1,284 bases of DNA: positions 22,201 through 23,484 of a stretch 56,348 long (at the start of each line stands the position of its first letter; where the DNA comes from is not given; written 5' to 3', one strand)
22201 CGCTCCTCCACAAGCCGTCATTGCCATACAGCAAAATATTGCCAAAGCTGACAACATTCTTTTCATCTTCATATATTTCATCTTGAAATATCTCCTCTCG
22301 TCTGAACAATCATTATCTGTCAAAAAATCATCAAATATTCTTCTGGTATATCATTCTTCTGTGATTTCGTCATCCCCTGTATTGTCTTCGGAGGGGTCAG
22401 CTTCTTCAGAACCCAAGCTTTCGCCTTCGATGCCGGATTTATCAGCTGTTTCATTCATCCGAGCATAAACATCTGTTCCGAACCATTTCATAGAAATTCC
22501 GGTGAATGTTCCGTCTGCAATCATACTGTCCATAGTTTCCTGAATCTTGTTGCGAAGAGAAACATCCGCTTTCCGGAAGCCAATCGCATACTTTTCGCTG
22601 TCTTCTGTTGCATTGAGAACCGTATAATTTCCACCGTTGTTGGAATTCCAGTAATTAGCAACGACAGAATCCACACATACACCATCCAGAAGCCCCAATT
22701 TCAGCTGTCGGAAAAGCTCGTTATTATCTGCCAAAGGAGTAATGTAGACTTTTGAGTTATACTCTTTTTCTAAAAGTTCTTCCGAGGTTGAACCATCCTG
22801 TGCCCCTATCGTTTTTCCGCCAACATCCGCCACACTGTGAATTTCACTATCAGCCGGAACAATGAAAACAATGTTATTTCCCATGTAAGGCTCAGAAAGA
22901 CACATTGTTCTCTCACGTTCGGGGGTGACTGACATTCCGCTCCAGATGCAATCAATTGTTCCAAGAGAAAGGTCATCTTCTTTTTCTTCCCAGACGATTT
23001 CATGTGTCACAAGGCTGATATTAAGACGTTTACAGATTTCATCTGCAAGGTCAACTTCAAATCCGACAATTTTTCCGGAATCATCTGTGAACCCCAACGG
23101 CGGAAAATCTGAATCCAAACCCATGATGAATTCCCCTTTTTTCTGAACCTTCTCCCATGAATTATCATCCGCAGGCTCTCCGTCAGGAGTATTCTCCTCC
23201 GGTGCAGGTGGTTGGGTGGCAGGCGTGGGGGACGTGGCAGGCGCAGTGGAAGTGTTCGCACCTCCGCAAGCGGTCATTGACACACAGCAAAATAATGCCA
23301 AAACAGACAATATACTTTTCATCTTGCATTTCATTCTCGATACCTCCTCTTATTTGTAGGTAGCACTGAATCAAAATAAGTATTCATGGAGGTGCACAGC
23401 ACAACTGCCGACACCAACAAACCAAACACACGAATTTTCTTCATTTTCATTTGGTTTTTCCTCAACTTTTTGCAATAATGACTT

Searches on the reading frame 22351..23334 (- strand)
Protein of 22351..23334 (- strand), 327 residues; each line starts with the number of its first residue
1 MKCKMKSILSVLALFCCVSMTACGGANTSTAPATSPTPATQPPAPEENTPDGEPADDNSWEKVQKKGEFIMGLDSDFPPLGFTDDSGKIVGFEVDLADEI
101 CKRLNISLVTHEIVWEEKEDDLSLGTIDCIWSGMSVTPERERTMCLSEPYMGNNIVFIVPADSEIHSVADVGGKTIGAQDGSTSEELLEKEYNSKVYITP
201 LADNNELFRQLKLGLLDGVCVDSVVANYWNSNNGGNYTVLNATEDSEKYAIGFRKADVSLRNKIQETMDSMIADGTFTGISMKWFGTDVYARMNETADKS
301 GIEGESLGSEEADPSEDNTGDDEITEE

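Call 12: search_protein_families(library=pfam, proteins=[window:22351-23334:-], max_evalue=0.001)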
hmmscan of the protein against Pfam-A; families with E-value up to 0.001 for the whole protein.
window:22351-23334:- (327 aa): 1 family
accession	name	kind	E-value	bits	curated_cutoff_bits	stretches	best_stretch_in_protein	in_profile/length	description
PF00497.25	SBP_bac_3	-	5.2e-34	117.3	26.4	1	70-286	2-131/132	Bacterial extracellular solute-binding proteins, family 3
